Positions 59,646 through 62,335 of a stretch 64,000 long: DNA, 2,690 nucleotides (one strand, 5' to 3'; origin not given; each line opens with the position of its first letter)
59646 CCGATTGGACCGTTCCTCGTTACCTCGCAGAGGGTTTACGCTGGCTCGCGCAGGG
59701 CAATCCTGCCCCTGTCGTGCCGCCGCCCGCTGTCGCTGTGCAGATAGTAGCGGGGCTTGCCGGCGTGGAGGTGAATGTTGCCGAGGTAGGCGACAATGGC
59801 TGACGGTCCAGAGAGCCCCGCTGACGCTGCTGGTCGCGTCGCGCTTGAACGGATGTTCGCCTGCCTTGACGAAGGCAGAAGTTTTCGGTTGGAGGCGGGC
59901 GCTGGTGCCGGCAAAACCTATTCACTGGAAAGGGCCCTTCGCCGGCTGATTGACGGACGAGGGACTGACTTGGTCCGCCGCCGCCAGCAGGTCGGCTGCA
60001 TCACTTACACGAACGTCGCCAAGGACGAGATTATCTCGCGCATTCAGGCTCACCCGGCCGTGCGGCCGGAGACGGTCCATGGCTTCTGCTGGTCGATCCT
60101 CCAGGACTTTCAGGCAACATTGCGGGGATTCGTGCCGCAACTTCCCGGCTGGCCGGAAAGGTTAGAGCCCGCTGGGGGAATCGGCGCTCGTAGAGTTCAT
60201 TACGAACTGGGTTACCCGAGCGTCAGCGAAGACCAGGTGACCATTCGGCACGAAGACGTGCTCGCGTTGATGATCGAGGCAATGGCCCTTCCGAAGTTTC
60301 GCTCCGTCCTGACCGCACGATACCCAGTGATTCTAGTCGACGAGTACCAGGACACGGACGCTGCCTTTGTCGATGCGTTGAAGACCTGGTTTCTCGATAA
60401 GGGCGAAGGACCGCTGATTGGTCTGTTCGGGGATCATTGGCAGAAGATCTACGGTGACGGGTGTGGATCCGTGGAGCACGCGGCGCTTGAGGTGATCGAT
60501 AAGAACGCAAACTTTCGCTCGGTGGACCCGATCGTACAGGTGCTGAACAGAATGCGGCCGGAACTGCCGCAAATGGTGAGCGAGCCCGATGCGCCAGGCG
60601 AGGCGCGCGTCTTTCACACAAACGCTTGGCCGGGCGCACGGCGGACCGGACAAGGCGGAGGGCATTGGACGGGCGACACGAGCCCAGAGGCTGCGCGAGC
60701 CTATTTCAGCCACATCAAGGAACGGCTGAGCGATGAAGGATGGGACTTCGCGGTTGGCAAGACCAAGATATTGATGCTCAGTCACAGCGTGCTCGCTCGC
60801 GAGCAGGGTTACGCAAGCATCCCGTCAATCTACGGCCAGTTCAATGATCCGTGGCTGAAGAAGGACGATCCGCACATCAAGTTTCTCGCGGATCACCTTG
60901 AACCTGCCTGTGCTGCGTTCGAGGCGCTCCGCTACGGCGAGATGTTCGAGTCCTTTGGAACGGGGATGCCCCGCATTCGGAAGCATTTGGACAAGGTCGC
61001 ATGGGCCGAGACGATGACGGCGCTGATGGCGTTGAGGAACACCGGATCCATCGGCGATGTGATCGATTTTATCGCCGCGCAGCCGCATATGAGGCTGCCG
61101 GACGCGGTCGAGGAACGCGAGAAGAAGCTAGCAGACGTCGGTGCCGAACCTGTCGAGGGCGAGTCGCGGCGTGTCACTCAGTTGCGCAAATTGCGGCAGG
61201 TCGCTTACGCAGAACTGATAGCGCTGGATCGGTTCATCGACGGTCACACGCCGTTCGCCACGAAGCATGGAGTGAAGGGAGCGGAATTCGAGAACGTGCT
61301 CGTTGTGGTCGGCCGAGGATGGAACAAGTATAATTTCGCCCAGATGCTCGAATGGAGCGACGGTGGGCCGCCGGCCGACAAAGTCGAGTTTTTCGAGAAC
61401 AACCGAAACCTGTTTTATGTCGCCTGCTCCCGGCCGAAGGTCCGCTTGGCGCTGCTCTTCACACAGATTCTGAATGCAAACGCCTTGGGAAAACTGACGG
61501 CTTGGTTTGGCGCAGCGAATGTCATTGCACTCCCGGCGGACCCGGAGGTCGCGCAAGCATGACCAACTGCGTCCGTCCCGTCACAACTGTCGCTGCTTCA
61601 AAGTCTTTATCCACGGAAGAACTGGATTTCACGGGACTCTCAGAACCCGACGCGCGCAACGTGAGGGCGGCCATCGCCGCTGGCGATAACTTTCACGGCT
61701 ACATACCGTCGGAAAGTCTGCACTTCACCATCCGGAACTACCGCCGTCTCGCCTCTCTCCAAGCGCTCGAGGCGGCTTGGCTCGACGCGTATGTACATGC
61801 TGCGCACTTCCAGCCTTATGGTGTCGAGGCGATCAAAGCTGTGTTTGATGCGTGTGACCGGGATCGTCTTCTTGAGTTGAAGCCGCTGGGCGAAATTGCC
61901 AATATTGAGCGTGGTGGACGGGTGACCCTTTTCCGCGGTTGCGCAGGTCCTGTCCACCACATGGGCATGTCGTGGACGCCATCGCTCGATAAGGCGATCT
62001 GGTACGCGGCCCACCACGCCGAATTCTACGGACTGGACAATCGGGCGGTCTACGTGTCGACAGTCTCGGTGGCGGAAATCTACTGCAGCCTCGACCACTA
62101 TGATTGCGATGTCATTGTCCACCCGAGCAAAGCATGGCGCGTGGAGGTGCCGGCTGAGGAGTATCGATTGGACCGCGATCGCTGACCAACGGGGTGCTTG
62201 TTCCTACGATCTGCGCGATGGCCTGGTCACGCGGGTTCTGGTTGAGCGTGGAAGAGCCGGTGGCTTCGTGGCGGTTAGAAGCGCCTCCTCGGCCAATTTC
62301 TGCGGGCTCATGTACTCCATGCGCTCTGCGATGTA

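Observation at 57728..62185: Gabija-like OLD nuclease plus UvrD helicase operon with a translationally coupled third gene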

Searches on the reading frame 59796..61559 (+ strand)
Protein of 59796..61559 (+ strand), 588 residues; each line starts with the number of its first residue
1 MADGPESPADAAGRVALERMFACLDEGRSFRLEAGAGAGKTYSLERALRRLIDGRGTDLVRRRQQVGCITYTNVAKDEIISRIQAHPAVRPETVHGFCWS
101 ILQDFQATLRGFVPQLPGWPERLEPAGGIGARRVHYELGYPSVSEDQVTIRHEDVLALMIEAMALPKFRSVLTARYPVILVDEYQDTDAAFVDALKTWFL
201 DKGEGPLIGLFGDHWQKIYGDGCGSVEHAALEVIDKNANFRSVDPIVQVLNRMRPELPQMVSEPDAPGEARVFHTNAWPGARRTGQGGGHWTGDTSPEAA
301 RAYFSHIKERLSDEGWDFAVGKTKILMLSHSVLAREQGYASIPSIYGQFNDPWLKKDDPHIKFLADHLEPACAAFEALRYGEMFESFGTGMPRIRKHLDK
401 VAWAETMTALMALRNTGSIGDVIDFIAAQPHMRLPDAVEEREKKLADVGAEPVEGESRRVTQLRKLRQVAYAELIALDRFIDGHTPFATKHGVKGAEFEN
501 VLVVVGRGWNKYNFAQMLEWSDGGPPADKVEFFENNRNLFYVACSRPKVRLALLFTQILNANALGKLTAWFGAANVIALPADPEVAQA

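Call 3: search_protein_families(library=padloc, proteins=[window:59796-61559:+], max_evalue=0.01)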
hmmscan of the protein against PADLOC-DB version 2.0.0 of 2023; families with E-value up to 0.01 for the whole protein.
window:59796-61559:+ (588 aa): 47 families (the best 25 are shown)
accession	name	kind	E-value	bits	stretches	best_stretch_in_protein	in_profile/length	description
PDLC00113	GajB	-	7.1e-265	878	1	4-580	4-577/579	UrvD helicase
PDLC00135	GajB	-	3.9e-107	357.6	2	16-347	9-335/603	UrvD helicase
PDLC00143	GajB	-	3.2e-77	258.6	2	148-555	172-604/632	UrvD helicase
PDLC00111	GajB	-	1.6e-75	253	2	147-556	170-600/625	UrvD helicase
PDLC00128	GajB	-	7.6e-61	204.7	3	16-109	16-109/685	UrvD helicase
PDLC00125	GajB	-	2.9e-49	166.4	3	150-261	202-318/669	UrvD helicase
PDLC00137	GajB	-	6.6e-40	135.5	3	18-109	17-108/679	UrvD helicase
PDLC00115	GajB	-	2e-38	130.5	2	463-579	424-535/537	UrvD helicase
PDLC00119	GajB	-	2e-34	117.5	3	147-261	189-307/565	UrvD helicase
PDLC00109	GajB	-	4.9e-28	95.9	3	152-253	151-254/647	UrvD helicase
PDLC00117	GajB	-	6.8e-23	79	3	31-107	31-109/604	UrvD helicase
PDLC03802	RTasHel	-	6.3e-17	59.7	2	32-134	23-95/675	DRT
PDLC00127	GajB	-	2.5e-16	57.3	3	28-100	21-93/594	UrvD helicase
PDLC00129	GajB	-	1.1e-15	55.3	2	152-254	200-309/594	UrvD helicase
PDLC00130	GajB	-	7.8e-15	52.1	2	29-105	17-96/589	UrvD helicase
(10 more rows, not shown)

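Call 4: search_protein_families(library=pfam, proteins=[window:59796-61559:+], max_evalue=0.1)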
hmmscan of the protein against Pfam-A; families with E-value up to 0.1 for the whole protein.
window:59796-61559:+ (588 aa): 7 families
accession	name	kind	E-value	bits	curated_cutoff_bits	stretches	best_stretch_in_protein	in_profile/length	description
PF00580.27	UvrD-helicase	-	8.9e-19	68.6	23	2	28-107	14-95/271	UvrD/REP helicase N-terminal domain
PF13245.12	AAA_19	-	4.2e-09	37.1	25.1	1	31-219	15-131/134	AAA domain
PF13361.12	UvrD_C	-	0.00015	21.8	25.6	1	483-555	285-347/350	UvrD-like helicase C-terminal domain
PF01443.25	Viral_helicase1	-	0.0037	17.6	21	0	173-218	55-98/228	Viral superfamily 1 RNA helicase core domain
PF13538.12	UvrD_C_2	-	0.0072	16.6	27.4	0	489-516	6-33/52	UvrD-like helicase C-terminal domain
PF18286.6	T3SS_ExsE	-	0.02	15.3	27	0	45-63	27-45/46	Type III secretion system ExsE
PF13401.12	AAA_22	-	0.077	13.8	27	0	36-199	14-108/130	AAA domain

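Call 10: search_protein_families(library=ncbifam, proteins=[window:59796-61559:+], max_evalue=0.1)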
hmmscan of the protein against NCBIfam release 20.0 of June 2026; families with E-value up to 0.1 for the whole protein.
window:59796-61559:+ (588 aa): 11 families
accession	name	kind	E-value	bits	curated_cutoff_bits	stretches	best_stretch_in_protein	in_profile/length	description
TIGR00609.1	recB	equivalog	2.5e-14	52.4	696.05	2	149-219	342-414/1175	exodeoxyribonuclease V subunit beta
NF008128.0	PRK10876.1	equivalog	9.3e-08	30.2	1697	2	170-253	372-460/1181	exodeoxyribonuclease V subunit beta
TIGR01075.1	uvrD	equivalog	4.8e-06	25.1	1144.45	0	168-230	201-260/715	DNA helicase II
NF008743.0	PRK11773.1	equivalog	7e-06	24.7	965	1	169-228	207-263/720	DNA helicase II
TIGR01073.1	pcrA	equivalog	9.6e-06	24.2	911.2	0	33-103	23-94/725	DNA helicase PcrA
NF008276.0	PRK11054.1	equivalog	2.4e-05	23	543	0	176-219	431-473/684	DNA helicase IV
TIGR01074.1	rep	equivalog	3.3e-05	22.3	951.45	0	34-85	21-68/668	DNA helicase Rep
TIGR02785.1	addA_Gpos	equivalog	0.0053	14.6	707.65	0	23-85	10-67/1234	helicase-exonuclease AddAB subunit AddA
NF010485.0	PRK13909.1-2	equivalog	0.0082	14.4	650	0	30-84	6-55/909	RecB-like helicase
NF008172.0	PRK10919.1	equivalog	0.011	14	1168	0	175-252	207-289/673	DNA helicase Rep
TIGR02784.1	addA_alphas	equivalog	0.079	11.2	860.75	0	32-84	15-62/1138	double-strand break repair helicase AddA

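Call 41: search_dna_similar(query=window:59796-61559:+, collection=plasmids, mode=protein, max_rows=40, max_evalue=1e-30)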
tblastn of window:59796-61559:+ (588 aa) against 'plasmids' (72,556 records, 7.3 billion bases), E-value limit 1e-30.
Records with a match: 34; places in all: 35; records where one place covers at least 80% of the query: 30.
Best place of each record, by identity: 80-90% 2; 60-80% 11; <60% 21.
By first word of the organism name: Sinorhizobium 7; Rhizobium 6; Sphingobium 6; Ketogulonicigenium 4; Sphingomonas 2; Sulfitobacter 2; Indioceanicola 1; Peteryoungia 1; Azospirillum 1; Agrobacterium 1; and 3 more.
By predicted mobility (MOB-suite, as given by PLSDB): conjugative 23; non-mobilizable 7; mobilizable 4.
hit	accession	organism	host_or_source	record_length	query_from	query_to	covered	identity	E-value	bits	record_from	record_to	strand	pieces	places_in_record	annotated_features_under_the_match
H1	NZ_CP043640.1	Sphingomonas sp. NBWT7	pure culture,soil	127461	1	587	100%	85.9%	0e+0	1059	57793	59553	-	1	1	UvrD-helicase domain-containing protein | ATP-dependent endonuclease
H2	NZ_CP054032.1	Rhizobium indicum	Pisum sativum l. (pea),Pure culture,Pea ...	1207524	1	586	100%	80.9%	0e+0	1005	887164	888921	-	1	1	record has no annotation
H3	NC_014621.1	Ketogulonicigenium vulgare Y25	-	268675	1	586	100%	79.2%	0e+0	969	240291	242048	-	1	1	UvrD-helicase domain-containing protein | ATP-dependent endonuclease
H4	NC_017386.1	Ketogulonicigenium vulgare WSH-001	-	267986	1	586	100%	79.2%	0e+0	969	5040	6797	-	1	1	UvrD-helicase domain-containing protein | ATP-dependent endonuclease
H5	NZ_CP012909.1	Ketogulonicigenium vulgare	cell culture,Tianjin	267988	1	586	100%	79.2%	0e+0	969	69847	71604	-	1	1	UvrD-helicase domain-containing protein | ATP-dependent endonuclease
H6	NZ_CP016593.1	Ketogulonicigenium vulgare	cell culture,China: Zibo, Shandong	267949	1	586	100%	79.2%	0e+0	969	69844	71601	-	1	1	UvrD-helicase domain-containing protein | ATP-dependent endonuclease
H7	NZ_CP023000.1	Rhizobium sp. 11515TR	Cell culture,agricultural soil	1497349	1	583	99%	76.8%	0e+0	927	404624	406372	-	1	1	record has no annotation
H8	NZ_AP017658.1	Sphingobium cloacae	-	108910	13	583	97%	76.3%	0e+0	901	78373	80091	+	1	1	UvrD-helicase domain-containing protein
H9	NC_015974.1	Sphingobium sp. SYK-6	-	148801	13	583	97%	76.3%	0e+0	901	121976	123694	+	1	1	UvrD-helicase domain-containing protein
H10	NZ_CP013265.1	Sphingobium baderi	cell culture,soil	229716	13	583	97%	76.3%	0e+0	901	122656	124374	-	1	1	UvrD-helicase domain-containing protein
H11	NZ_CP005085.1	Sphingobium sp. TKS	-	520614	13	583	97%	76.3%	0e+0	901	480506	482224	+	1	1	UvrD-helicase domain-containing protein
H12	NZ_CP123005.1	Sinorhizobium meliloti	Medicago sativa,cell culture,nodules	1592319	5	576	97%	49.6%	1e-169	541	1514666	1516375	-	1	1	none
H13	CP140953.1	Sinorhizobium meliloti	Medicago lupulina,whole organism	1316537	5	576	97%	49.6%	2e-169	541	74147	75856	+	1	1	UvrD-helicase domain-containing protein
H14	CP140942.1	Sinorhizobium meliloti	Medicago lupulina,whole organism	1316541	5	576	97%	49.6%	2e-169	541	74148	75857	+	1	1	UvrD-helicase domain-containing protein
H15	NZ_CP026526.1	Sinorhizobium meliloti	Medicago sativa L. subsp. ambigua,Cell ...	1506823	5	576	97%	49.6%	2e-169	541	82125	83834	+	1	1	none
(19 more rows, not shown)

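Call 43: get_annotated_region(hit=H1, flank=5000)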
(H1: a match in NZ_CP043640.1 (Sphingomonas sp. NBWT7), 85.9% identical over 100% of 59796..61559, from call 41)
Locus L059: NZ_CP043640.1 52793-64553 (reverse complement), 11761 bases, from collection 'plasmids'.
description: Sphingomonas sp. NBWT7 plasmid unnamed1, complete sequence
organism: Sphingomonas sp. NBWT7 (NCBI taxid 2596913)
taxonomy: Bacteria; Pseudomonadota; Alphaproteobacteria; Sphingomonadales; Sphingomonadaceae; Sphingomonas; Sphingomonas sp. NBWT7
host: -; source: pure culture,soil; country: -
typing (MOB-suite, as given by PLSDB): mobilizable; replicon rep_cluster_1170; relaxase MOBP,MOBQ,MOBQ
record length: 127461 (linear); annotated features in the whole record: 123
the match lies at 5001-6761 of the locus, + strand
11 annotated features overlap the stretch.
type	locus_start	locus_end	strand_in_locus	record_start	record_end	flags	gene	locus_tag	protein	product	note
CDS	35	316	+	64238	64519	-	-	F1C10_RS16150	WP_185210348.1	type II toxin-antitoxin system RelB/DinJ family antitoxin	GO:0006355 - regulation of DNA-templated transcription [Evidence IEA]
CDS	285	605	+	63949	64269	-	-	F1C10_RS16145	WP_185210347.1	type II toxin-antitoxin system YafQ family toxin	-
CDS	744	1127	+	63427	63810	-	-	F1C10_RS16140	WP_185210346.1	helix-turn-helix domain-containing protein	-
CDS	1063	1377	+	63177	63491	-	-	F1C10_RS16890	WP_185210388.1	hypothetical protein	-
CDS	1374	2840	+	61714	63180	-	-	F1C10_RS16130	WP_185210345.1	Shedu immune nuclease family protein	-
CDS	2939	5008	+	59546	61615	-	-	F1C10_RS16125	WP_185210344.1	ATP-dependent endonuclease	-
CDS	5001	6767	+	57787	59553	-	-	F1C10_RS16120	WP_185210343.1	UvrD-helicase domain-containing protein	-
CDS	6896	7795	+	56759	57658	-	-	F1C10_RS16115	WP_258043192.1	type IV toxin-antitoxin system AbiEi family antitoxin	-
CDS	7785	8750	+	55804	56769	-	-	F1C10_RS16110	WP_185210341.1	nucleotidyl transferase AbiEii/AbiGii toxin family protein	-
CDS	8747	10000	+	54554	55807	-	-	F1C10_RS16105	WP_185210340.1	DNA repair exonuclease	-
CDS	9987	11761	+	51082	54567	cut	-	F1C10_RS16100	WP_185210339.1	YhaN family protein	-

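Call 44: get_annotated_region(hit=H3, flank=5000)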
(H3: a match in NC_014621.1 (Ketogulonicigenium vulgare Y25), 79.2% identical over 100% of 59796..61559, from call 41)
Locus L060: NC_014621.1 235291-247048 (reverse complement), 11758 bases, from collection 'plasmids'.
description: Ketogulonicigenium vulgare Y25 plasmid pYP1, complete sequence
organism: Ketogulonicigenium vulgare Y25 (NCBI taxid 880591)
taxonomy: Bacteria; Pseudomonadota; Alphaproteobacteria; Rhodobacterales; Roseobacteraceae; Ketogulonicigenium; Ketogulonicigenium vulgare; Ketogulonicigenium vulgare Y25
host: -; source: -; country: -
typing (MOB-suite, as given by PLSDB): conjugative; replicon IncP; relaxase MOBP; mating-pair formation MPF_T
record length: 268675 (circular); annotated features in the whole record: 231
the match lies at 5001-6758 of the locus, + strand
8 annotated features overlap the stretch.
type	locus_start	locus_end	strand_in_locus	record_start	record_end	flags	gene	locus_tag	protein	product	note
CDS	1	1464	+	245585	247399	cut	-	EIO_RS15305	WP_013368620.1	AAA family ATPase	-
CDS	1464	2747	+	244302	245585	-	-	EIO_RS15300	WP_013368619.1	IQ calmodulin-binding- domain protein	-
CDS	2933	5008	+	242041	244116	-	-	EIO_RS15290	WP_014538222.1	ATP-dependent endonuclease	-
CDS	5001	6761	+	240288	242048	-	-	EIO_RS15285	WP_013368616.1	UvrD-helicase domain-containing protein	-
CDS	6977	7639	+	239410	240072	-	-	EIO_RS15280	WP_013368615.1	TauD/TfdA family dioxygenase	-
CDS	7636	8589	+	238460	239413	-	-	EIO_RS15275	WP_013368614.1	hypothetical protein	-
CDS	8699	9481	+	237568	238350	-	-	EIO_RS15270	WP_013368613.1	hypothetical protein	-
CDS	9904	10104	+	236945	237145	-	-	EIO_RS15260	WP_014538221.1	type II toxin-antitoxin system prevent-host-death family antitoxin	GO:0008219 - cell death [Evidence IEA]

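Call 45: get_annotated_region(hit=H9, flank=5000)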
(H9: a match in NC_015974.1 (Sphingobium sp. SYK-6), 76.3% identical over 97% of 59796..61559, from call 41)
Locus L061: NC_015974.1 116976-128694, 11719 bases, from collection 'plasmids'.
description: Sphingobium sp. SYK-6 plasmid pSLPG, complete sequence
organism: Sphingobium sp. SYK-6 (NCBI taxid 627192)
taxonomy: Bacteria; Pseudomonadota; Alphaproteobacteria; Sphingomonadales; Sphingomonadaceae; Sphingobium; Sphingobium sp. SYK-6
host: -; source: -; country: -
typing (MOB-suite, as given by PLSDB): conjugative; replicon rep_cluster_647; relaxase MOBP; mating-pair formation MPF_T
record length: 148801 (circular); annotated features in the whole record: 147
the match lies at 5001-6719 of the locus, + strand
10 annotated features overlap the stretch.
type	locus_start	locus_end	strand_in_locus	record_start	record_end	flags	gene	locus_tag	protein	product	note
CDS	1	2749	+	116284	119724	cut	-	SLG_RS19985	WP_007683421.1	YhaN family protein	-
CDS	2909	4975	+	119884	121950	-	-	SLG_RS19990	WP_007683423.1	ATP-dependent endonuclease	-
CDS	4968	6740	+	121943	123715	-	-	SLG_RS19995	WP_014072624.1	UvrD-helicase domain-containing protein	-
CDS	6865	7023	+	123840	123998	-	-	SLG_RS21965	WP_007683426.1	hypothetical protein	-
CDS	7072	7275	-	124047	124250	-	-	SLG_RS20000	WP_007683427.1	hypothetical protein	-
CDS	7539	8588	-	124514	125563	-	-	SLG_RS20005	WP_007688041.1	nucleotidyl transferase AbiEii/AbiGii toxin family protein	-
CDS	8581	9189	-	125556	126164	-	-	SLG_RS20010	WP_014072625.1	DUF6088 family protein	-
CDS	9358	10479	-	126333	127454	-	-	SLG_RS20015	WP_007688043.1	relaxase/mobilization nuclease domain-containing protein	-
CDS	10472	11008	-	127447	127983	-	-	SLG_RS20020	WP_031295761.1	plasmid mobilization relaxosome protein MobC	-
CDS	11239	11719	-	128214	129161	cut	-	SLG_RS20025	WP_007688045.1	ParB/RepB/Spo0J family partition protein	GO:0007059 - chromosome segregation [Evidence IEA]; GO:0000910 - cytokinesis [Evidence IEA]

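Call 46: get_annotated_region(hit=H2, flank=5000)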
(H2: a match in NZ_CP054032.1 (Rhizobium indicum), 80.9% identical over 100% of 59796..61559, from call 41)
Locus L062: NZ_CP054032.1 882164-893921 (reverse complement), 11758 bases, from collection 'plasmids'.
description: Rhizobium indicum strain JKLM 13E plasmid pPR13E01, complete sequence
organism: Rhizobium indicum (NCBI taxid 2583231)
taxonomy: Bacteria; Pseudomonadota; Alphaproteobacteria; Hyphomicrobiales; Rhizobiaceae; Rhizobium; Rhizobium indicum
host: -; source: Pisum sativum l. (pea),Pure culture,Pea root nodules,pea root nodules; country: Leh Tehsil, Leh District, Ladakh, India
typing (MOB-suite, as given by PLSDB): non-mobilizable; mating-pair formation MPF_T
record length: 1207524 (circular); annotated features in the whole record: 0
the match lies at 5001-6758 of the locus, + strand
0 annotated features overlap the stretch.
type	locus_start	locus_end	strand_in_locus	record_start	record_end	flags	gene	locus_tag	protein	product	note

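Call 47: get_annotated_region(hit=H7, flank=5000)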
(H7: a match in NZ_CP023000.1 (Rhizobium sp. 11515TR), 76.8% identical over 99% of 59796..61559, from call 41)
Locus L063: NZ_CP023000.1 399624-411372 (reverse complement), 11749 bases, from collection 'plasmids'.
description: Rhizobium sp. 11515TR strain 10195 plasmid p11515TR-B, complete sequence
organism: Rhizobium sp. 11515TR (NCBI taxid 2028343)
taxonomy: Bacteria; Pseudomonadota; Alphaproteobacteria; Hyphomicrobiales; Rhizobiaceae; Rhizobium; Rhizobium sp. 11515TR
host: -; source: Cell culture,agricultural soil; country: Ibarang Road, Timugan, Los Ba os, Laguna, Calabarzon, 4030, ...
typing (MOB-suite, as given by PLSDB): non-mobilizable
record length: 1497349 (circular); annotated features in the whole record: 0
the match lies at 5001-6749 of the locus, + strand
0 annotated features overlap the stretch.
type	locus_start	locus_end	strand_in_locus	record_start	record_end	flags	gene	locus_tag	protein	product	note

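Call 54: search_solved_structures(query=window:59796-61559:+, max_evalue=0.00001)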
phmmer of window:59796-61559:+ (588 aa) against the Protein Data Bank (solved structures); distinct sequences matched with E-value up to 0.00001: 0.

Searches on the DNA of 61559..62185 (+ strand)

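Call 83: search_rna_families(source=L071, start=12400, end=13400, threshold=evalue, max_evalue=0.1)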
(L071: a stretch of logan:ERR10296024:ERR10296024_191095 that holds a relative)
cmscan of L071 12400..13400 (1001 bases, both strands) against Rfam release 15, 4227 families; matches with E-value up to 0.1: 0.
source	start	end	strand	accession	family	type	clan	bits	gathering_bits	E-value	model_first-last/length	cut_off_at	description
